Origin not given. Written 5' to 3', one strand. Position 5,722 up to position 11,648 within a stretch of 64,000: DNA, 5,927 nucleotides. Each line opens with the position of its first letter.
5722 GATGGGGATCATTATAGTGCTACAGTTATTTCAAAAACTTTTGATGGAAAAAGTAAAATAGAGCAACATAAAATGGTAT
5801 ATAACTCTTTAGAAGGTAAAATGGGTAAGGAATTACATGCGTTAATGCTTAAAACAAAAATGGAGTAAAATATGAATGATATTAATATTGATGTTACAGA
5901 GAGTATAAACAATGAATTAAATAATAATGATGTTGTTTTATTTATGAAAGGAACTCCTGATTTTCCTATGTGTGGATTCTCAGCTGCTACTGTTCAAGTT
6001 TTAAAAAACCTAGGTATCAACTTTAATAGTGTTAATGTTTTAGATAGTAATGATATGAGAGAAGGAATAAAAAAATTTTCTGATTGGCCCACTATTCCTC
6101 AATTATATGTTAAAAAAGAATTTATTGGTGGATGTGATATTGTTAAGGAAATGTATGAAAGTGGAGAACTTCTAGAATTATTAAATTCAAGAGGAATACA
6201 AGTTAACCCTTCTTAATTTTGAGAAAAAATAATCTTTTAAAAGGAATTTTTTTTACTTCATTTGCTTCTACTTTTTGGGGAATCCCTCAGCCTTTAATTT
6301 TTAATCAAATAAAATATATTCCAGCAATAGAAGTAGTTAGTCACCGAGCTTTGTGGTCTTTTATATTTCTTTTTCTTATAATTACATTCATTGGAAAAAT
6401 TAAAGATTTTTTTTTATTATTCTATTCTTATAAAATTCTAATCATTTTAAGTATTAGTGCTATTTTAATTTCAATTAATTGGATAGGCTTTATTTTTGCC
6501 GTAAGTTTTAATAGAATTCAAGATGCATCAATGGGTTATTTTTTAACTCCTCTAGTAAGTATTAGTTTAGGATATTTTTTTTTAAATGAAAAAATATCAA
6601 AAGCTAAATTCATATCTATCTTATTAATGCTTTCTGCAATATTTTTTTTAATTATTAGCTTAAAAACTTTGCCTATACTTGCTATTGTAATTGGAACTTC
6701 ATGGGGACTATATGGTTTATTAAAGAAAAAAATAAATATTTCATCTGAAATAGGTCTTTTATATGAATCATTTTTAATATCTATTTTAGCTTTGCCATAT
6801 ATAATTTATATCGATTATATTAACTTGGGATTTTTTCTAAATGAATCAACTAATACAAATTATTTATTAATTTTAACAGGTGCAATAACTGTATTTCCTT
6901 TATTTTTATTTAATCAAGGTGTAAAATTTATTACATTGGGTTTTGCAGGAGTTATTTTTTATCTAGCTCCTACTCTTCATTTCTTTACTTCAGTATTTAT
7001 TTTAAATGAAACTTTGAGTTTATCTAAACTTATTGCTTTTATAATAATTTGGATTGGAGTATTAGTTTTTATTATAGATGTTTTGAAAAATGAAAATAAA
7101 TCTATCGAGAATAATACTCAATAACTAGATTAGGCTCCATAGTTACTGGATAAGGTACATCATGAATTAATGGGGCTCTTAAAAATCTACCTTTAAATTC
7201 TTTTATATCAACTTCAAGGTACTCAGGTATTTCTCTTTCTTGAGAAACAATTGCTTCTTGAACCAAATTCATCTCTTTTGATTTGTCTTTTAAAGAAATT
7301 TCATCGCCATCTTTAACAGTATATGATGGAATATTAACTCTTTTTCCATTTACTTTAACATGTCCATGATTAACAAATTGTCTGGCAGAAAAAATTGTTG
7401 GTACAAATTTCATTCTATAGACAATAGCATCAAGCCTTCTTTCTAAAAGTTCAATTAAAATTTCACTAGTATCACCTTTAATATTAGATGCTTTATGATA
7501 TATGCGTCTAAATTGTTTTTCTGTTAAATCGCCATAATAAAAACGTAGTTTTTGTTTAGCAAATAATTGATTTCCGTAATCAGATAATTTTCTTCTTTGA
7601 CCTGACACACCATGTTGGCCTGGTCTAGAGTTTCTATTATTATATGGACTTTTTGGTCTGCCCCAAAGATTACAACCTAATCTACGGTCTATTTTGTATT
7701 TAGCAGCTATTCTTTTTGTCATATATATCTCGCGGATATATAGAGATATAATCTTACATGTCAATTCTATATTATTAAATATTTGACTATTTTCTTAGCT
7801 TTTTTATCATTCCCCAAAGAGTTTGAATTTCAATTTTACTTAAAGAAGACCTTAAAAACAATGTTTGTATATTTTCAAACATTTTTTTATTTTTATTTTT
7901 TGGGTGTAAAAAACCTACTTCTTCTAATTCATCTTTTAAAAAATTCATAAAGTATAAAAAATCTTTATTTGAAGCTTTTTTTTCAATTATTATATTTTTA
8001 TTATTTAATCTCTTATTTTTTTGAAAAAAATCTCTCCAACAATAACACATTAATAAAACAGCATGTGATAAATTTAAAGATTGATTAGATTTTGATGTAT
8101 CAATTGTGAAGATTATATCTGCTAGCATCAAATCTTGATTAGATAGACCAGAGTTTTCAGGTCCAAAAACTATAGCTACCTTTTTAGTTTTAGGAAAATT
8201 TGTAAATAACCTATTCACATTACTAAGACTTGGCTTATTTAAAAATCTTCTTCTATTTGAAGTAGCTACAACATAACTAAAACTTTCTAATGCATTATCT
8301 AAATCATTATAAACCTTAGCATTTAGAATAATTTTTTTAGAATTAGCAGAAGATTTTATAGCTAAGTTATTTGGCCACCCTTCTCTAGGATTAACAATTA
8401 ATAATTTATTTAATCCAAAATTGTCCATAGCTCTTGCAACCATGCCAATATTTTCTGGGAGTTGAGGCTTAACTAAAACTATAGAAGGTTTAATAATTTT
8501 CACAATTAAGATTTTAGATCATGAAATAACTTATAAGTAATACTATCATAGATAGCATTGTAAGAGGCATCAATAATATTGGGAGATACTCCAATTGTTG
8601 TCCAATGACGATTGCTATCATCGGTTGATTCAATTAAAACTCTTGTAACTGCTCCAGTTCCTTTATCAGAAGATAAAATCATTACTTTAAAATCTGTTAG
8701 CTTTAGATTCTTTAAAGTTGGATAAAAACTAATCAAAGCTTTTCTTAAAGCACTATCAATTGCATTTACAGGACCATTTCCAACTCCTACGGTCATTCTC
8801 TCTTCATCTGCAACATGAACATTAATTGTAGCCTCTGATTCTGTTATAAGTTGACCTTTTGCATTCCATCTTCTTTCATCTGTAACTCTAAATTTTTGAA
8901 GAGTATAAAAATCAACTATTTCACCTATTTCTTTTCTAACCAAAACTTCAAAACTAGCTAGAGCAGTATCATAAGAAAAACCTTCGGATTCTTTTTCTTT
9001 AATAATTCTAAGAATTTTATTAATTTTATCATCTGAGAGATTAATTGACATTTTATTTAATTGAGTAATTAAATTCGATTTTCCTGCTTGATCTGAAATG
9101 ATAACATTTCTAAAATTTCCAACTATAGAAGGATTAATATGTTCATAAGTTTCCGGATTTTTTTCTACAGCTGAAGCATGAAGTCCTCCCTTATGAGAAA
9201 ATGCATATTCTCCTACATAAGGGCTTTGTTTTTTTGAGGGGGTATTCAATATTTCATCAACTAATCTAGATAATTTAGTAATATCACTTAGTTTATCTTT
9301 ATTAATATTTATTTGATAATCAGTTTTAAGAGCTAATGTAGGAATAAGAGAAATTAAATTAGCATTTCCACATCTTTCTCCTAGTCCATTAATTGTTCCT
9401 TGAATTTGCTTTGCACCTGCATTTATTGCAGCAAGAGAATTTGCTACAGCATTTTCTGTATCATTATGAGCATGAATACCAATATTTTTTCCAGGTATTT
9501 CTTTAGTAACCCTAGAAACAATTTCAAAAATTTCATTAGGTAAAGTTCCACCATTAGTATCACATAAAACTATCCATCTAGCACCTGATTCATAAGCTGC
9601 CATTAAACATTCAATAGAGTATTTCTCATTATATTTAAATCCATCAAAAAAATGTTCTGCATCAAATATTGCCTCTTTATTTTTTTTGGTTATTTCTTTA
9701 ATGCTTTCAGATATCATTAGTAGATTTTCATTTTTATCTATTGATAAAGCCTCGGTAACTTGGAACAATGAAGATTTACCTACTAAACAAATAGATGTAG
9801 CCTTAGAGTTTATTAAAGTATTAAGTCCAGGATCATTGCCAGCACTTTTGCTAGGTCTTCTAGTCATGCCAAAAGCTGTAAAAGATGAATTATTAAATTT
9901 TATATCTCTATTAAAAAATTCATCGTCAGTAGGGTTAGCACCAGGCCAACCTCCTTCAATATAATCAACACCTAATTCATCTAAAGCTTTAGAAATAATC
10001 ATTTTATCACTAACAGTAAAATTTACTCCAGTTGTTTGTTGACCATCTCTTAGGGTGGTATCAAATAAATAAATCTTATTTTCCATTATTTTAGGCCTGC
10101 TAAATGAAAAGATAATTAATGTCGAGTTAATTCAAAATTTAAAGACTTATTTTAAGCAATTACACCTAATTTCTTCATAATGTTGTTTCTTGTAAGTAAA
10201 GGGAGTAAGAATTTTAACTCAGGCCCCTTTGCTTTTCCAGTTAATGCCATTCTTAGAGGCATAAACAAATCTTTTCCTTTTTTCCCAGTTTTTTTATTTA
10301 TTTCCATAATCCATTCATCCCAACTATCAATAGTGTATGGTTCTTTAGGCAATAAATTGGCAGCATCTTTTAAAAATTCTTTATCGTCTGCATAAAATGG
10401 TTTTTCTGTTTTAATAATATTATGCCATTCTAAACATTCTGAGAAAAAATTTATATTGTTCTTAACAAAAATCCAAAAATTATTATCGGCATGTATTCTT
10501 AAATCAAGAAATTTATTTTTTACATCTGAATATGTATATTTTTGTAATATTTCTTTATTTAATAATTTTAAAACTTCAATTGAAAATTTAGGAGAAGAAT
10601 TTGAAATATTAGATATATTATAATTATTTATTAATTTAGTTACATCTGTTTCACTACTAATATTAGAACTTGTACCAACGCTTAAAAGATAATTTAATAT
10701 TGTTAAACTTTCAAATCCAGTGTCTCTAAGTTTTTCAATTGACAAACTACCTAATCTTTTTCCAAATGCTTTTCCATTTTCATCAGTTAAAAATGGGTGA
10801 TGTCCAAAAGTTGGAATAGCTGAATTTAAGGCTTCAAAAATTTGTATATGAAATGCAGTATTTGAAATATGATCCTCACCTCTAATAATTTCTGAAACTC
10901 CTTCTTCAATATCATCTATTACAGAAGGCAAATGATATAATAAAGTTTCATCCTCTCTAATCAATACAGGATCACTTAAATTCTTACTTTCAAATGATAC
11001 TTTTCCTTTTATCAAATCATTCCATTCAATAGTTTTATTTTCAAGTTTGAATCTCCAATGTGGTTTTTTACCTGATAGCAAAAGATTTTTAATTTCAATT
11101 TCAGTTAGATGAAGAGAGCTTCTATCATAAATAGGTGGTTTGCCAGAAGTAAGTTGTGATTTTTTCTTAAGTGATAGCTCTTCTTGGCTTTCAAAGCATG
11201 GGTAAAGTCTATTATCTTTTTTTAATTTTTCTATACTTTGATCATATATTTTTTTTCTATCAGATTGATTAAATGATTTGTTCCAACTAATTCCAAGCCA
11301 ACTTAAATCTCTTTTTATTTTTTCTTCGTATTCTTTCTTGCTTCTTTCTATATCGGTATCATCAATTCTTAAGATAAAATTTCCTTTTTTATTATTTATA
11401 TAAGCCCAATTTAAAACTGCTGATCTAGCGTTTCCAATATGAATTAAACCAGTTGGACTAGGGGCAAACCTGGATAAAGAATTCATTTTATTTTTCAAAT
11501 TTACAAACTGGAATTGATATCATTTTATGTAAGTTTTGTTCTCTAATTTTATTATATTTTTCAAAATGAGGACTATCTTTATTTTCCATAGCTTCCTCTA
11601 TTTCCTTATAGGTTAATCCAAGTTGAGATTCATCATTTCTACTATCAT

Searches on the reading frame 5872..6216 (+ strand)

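Call 29: search_protein_families(library=pfam, proteins=[window:5872-6216:+], max_evalue=0.00001)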
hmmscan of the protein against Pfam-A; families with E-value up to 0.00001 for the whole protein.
window:5872-6216:+ (114 aa): 1 family
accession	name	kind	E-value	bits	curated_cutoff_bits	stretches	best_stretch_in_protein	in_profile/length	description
PF00462.30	Glutaredoxin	-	1.3e-19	70.6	22.9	1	21-85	1-60/60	Glutaredoxin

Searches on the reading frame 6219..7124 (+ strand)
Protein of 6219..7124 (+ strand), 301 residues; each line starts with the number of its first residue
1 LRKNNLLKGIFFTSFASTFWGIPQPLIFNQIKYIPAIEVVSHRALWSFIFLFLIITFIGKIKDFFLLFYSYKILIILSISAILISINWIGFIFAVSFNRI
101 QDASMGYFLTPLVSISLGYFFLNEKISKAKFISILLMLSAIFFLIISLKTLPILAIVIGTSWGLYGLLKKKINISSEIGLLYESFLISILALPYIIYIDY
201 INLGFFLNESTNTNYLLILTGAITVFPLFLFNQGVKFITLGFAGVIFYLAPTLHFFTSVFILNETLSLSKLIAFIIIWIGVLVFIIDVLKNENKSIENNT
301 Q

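Call 29: search_protein_families(library=pfam, proteins=[window:6219-7124:+], max_evalue=0.00001)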
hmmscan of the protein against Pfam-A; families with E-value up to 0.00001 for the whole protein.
window:6219-7124:+ (301 aa): 1 family
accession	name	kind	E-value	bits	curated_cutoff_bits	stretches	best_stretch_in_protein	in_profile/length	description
PF00892.27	EamA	-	2.1e-20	73.8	28.2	2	153-285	5-134/135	EamA-like transporter family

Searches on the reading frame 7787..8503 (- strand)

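Call 29: search_protein_families(library=pfam, proteins=[window:7787-8503:-], max_evalue=0.00001)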
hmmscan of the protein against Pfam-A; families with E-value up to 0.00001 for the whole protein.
window:7787-8503:- (238 aa): 1 family
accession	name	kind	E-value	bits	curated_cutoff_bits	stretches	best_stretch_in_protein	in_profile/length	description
PF00588.24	SpoU_methylase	-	1.6e-27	96.7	29.7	1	7-154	3-142/142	SpoU rRNA Methylase family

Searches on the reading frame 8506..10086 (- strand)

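Call 30: search_protein_families(library=pfam, proteins=[window:8506-10086:-], max_evalue=0.00001)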
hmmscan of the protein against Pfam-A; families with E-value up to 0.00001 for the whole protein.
window:8506-10086:- (526 aa): 3 families
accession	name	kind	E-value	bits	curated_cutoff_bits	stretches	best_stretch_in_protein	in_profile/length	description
PF00682.25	HMGL-like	-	1.5e-46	159.4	29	1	4-271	1-258/260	HMGL-like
PF08502.15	LeuA_dimer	-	8.7e-24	84.3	24.9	1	377-518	5-129/131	LeuA allosteric (dimerisation) domain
PF22617.1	HCS_D2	-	6.7e-17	62.1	27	1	291-365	2-77/82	Homocitrate synthase post-HMGL domain-like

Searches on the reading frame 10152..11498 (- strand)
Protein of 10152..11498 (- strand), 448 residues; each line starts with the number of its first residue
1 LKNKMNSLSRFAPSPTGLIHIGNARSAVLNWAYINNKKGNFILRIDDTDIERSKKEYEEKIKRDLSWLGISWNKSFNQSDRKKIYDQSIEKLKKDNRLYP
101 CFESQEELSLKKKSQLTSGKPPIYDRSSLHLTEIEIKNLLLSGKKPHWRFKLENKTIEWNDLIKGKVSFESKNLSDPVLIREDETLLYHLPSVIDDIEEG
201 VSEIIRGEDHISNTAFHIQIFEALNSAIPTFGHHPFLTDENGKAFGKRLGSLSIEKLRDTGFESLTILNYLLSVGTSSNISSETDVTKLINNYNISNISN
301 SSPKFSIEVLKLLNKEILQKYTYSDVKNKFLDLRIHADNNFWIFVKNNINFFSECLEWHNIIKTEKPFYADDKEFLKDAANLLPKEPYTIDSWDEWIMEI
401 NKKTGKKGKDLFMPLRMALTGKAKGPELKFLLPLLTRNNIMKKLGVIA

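Call 30: search_protein_families(library=pfam, proteins=[window:10152-11498:-], max_evalue=0.00001)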
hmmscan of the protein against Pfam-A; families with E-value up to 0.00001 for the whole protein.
window:10152-11498:- (448 aa): 2 families
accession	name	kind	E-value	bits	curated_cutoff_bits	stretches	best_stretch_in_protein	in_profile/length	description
PF00749.27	tRNA-synt_1c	-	3.4e-70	236.9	23.4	1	10-311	5-313/314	tRNA synthetases class I (E and Q), catalytic domain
PF19269.4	Anticodon_2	-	4.6e-10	40.5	23.6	1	363-444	55-137/141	Anticodon binding domain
